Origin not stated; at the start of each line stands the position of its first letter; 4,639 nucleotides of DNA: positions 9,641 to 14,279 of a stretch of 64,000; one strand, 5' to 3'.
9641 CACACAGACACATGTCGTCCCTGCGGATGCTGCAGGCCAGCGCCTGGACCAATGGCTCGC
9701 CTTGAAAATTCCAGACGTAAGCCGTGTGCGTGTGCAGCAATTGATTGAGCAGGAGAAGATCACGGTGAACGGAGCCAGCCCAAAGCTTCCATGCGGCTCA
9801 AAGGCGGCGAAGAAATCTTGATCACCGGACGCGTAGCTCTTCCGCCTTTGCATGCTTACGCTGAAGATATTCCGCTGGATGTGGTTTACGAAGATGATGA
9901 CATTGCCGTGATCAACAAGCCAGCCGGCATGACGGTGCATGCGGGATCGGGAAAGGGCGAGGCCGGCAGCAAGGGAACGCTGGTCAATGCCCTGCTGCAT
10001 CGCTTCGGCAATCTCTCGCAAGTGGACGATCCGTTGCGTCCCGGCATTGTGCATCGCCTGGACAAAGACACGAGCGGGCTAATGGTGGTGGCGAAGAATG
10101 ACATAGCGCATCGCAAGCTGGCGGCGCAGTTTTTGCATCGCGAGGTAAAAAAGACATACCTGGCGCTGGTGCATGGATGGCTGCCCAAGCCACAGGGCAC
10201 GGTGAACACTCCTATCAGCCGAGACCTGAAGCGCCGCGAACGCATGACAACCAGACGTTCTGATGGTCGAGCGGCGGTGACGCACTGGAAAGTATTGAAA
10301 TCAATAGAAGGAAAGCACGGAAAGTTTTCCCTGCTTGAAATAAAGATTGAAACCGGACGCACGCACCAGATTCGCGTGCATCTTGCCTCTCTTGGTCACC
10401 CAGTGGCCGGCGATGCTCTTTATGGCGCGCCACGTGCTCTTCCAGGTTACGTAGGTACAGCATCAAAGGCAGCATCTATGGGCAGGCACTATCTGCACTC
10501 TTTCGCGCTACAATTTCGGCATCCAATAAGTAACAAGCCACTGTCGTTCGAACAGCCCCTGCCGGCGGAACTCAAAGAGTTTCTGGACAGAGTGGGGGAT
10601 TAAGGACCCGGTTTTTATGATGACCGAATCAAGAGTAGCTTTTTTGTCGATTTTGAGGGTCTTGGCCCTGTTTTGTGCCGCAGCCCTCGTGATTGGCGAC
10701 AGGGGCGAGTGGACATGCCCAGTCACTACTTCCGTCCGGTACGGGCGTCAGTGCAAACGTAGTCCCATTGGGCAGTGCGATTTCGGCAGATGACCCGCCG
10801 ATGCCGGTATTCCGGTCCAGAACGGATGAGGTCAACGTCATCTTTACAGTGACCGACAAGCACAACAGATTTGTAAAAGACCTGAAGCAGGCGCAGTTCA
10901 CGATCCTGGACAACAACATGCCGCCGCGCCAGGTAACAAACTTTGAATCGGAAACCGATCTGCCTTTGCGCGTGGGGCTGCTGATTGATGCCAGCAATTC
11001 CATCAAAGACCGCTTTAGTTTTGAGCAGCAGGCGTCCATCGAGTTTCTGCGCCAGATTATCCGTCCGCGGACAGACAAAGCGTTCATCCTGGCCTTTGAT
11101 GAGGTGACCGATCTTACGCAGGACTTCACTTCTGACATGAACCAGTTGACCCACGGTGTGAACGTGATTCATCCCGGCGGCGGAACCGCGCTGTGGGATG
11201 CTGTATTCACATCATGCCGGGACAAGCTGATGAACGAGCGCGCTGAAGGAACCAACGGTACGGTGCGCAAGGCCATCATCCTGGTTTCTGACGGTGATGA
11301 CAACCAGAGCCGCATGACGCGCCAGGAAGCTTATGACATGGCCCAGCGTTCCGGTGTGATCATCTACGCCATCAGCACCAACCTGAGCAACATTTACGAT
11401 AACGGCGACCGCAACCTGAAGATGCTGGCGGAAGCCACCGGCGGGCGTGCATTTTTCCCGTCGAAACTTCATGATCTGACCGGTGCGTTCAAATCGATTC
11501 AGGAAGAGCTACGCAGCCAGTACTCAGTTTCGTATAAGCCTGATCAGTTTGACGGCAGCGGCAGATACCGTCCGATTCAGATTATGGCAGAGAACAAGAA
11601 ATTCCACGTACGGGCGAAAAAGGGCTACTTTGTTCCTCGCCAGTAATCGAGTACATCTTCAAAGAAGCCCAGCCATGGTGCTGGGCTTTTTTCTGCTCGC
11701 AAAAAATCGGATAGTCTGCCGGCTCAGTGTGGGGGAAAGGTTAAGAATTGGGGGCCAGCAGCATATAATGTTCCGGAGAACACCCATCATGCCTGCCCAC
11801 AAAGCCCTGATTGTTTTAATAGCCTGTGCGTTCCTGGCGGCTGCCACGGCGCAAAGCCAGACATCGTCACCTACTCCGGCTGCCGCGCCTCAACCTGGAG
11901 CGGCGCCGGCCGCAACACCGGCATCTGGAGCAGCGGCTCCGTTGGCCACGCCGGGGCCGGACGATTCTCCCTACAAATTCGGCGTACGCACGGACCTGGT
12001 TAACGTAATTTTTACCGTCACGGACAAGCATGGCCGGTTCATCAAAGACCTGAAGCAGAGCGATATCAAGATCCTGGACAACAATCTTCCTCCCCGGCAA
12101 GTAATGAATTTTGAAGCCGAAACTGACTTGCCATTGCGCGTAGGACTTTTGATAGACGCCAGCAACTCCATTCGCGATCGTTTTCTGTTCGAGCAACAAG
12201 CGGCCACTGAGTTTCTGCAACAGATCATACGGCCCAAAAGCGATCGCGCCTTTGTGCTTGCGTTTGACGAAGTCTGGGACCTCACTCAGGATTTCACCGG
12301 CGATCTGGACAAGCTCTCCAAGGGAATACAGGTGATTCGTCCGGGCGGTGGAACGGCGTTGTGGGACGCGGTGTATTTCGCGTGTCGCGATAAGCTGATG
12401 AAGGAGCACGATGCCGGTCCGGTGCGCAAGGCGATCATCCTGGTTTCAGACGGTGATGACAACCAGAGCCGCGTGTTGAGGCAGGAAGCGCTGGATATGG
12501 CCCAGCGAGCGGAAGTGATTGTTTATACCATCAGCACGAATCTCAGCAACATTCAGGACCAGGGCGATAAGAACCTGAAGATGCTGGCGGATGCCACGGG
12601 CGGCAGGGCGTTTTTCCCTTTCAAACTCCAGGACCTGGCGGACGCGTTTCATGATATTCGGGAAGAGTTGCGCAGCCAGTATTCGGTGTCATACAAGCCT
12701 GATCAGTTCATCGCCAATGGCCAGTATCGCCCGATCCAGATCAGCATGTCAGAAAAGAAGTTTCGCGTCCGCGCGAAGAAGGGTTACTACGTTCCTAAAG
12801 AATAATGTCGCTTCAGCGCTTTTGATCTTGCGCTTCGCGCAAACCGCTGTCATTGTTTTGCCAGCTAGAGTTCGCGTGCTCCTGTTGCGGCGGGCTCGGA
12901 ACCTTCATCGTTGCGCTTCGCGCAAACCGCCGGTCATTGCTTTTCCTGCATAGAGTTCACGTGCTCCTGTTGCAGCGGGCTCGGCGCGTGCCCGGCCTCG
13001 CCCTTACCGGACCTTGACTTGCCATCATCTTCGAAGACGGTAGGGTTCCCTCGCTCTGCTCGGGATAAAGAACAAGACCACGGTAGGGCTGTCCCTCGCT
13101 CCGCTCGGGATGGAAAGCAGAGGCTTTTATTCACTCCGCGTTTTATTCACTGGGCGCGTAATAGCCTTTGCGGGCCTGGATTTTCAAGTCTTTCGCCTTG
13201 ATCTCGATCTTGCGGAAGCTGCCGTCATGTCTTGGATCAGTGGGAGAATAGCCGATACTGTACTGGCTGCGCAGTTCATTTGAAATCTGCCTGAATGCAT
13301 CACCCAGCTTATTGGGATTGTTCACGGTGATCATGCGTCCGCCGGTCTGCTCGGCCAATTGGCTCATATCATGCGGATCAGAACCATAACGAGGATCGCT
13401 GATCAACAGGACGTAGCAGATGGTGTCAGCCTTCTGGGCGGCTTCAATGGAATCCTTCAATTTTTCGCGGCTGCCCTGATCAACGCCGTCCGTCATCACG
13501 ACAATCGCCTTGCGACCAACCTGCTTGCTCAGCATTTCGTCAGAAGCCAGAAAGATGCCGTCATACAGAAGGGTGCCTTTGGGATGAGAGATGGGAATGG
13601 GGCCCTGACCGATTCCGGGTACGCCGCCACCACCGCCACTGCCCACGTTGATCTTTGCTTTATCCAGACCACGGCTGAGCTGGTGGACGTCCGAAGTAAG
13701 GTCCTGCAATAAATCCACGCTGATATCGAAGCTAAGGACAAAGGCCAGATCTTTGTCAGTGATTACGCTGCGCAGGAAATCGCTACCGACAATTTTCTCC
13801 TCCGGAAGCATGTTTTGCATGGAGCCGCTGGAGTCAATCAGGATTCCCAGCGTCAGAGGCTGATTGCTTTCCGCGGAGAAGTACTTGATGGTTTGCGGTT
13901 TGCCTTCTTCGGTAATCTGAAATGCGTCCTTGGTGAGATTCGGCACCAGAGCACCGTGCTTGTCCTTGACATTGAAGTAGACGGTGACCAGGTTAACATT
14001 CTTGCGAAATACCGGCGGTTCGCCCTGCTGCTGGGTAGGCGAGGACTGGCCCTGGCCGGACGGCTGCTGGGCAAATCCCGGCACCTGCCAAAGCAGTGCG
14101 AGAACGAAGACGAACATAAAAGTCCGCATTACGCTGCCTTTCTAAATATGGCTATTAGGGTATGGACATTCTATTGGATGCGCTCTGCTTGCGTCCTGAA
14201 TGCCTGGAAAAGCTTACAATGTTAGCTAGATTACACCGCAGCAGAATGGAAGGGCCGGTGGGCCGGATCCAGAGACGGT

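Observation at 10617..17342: Orphan MglA-type GTPase embedded in an array of five secreted VWA/MIDAS paralogs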

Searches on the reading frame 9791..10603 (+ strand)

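Call 3: search_protein_families(library=ncbifam, proteins=[window:9791-10603:+], max_evalue=0.01)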
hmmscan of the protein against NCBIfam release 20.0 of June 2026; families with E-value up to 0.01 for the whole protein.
window:9791-10603:+ (270 aa): 7 families
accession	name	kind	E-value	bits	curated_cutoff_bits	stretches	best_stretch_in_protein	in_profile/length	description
TIGR00005.1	rluA_subfam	subfamily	3.3e-76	256.4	192.7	1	4-266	49-295/298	RluA family pseudouridine synthase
NF008385.0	PRK11180.1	equivalog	2e-62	211.4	351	1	3-266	59-310/325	23S rRNA pseudouridine(1911/1915/1917) synthase RluD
NF008249.0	PRK11025.1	equivalog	9.2e-38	129.9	378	1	31-267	95-312/317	23S rRNA pseudouridine(955/2504/2580) synthase RluC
NF008321.0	PRK11112.1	equivalog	2.4e-35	122.1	328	1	29-265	2-231/257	tRNA pseudouridine(65) synthase TruC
NF007543.0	PRK10158.1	equivalog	4.8e-31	108.1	286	1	28-256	13-216/219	bifunctional tRNA pseudouridine(32) synthase/23S rRNA pseudouridine(746) synthase RluA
TIGR01621.1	RluA-like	hypoth_equivalog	1.3e-28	99.8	222.3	1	29-243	2-184/217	TIGR01621 family pseudouridine synthase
TIGR00093.1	TIGR00093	subfamily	1.6e-06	28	109.3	1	87-205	34-135/161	pseudouridine synthase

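Call 4: search_protein_families(library=pfam, proteins=[window:9791-10603:+], max_evalue=0.01)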
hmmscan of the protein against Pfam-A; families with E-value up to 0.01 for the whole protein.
window:9791-10603:+ (270 aa): 1 family
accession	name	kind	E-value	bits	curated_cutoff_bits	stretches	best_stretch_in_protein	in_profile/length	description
PF00849.27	PseudoU_synth_2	-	5.6e-39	134.2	26.8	1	38-200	2-152/152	RNA pseudouridylate synthase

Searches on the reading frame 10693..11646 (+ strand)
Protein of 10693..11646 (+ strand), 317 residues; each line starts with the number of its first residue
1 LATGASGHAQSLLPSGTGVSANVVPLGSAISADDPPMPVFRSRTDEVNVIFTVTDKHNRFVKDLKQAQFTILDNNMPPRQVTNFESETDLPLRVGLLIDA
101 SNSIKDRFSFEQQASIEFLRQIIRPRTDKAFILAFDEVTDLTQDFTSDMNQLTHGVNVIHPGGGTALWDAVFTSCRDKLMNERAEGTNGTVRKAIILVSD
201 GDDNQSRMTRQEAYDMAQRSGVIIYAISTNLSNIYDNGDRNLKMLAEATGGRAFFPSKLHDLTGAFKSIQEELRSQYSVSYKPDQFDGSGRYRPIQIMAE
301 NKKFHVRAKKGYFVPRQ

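Call 3: search_protein_families(library=ncbifam, proteins=[window:10693-11646:+], max_evalue=0.01)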
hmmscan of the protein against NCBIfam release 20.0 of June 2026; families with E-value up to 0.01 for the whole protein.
window:10693-11646:+ (317 aa): 5 families
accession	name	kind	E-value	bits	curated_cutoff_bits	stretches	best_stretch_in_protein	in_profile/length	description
TIGR03436.1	acidobact_VWFA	subfamily_domain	3.5e-68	230.5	81.25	1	38-314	1-323/324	VWA domain-containing protein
TIGR00868.1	hCaCC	subfamily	3.1e-08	31.9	900.85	1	94-272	307-479/863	calcium-activated chloride channel protein 1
NF047508.1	VWA_BatA_Lepto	exception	6e-07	28.8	380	1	114-271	115-271/315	VWA domain-containing protein BatA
TIGR02442.1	Cob-chelat-sub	hypoth_equivalog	3.1e-05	22.6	779.45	1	94-218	475-598/641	putative cobaltochelatase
NF010238.0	PRK13685.1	subfamily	0.00099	18.3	432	1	100-273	105-298/335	hypothetical protein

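Call 4: search_protein_families(library=pfam, proteins=[window:10693-11646:+], max_evalue=0.01)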
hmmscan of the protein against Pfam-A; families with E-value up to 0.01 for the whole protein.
window:10693-11646:+ (317 aa): 3 families
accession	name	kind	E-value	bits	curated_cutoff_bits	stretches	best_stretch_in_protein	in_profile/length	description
PF00092.34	VWA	-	2.4e-09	38.1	23.8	1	96-262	4-168/174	von Willebrand factor type A domain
PF13519.12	VWA_2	-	1.6e-06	29.1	27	1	96-201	3-106/107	von Willebrand factor type A domain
PF05762.20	VWA_CoxE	-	0.00017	21.5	26.4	1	91-230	56-188/222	VWA domain containing CoxE-like protein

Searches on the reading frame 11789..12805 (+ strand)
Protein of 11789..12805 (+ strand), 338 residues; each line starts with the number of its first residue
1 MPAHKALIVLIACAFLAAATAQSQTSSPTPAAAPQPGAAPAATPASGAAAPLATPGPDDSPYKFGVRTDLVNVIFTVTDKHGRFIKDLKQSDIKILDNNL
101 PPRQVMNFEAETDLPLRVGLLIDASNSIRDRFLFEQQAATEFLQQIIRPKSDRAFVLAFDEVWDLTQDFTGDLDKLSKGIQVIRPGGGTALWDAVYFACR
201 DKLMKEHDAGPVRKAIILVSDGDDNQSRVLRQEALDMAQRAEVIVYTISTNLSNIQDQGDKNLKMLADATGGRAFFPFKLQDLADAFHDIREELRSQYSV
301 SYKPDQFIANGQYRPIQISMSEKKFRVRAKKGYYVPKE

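Call 3: search_protein_families(library=ncbifam, proteins=[window:11789-12805:+], max_evalue=0.01)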
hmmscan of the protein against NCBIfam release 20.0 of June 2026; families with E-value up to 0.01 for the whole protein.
window:11789-12805:+ (338 aa): 4 families
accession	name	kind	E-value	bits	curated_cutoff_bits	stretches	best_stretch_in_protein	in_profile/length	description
TIGR03436.1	acidobact_VWFA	subfamily_domain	5.8e-69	233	81.25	1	63-335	2-323/324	VWA domain-containing protein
TIGR00868.1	hCaCC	subfamily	7.5e-07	27.3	900.85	1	118-292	307-478/863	calcium-activated chloride channel protein 1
TIGR02442.1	Cob-chelat-sub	hypoth_equivalog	0.0004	19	779.45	1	119-242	476-600/641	putative cobaltochelatase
NF047508.1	VWA_BatA_Lepto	exception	0.0011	18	380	1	151-291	129-270/315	VWA domain-containing protein BatA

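Call 4: search_protein_families(library=pfam, proteins=[window:11789-12805:+], max_evalue=0.01)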
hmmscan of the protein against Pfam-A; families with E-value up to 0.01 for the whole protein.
window:11789-12805:+ (338 aa): 3 families
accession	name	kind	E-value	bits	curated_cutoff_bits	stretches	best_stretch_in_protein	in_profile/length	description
PF00092.34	VWA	-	3e-11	44.3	23.8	1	120-290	4-171/174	von Willebrand factor type A domain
PF13519.12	VWA_2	-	2.6e-08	34.9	27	1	120-222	3-106/107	von Willebrand factor type A domain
PF05762.20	VWA_CoxE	-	0.00042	20.3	26.4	1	115-246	56-184/222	VWA domain containing CoxE-like protein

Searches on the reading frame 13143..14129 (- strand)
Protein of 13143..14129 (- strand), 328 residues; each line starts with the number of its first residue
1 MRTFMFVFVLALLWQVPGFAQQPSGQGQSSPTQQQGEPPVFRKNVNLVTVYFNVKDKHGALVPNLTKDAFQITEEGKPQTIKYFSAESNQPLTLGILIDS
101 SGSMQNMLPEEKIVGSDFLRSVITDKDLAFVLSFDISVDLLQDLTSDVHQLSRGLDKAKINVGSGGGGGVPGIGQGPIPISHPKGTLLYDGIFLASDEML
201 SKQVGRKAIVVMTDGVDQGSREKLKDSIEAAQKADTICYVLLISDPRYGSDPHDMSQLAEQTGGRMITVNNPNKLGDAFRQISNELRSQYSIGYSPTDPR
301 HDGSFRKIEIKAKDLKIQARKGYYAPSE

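Call 3: search_protein_families(library=ncbifam, proteins=[window:13143-14129:-], max_evalue=0.01)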
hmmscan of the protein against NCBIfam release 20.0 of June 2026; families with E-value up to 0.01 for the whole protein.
window:13143-14129:- (328 aa): 2 families
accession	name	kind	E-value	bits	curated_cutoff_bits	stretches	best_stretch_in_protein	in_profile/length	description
TIGR03436.1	acidobact_VWFA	subfamily_domain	9.3e-72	242.2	81.25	1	39-326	1-324/324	VWA domain-containing protein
NF047508.1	VWA_BatA_Lepto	exception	2.8e-05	23.3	380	1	184-284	169-271/315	VWA domain-containing protein BatA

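Call 4: search_protein_families(library=pfam, proteins=[window:13143-14129:-], max_evalue=0.01)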
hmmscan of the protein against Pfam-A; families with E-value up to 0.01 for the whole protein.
window:13143-14129:- (328 aa): 3 families
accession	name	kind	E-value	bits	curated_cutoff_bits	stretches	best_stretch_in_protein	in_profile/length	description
PF00092.34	VWA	-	2.2e-05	25.2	23.8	1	187-280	79-173/174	von Willebrand factor type A domain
PF13519.12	VWA_2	-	3.7e-05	24.7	27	1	96-215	3-106/107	von Willebrand factor type A domain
PF13768.12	VWA_3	-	0.00091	19.7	27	0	207-265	98-152/155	von Willebrand factor type A domain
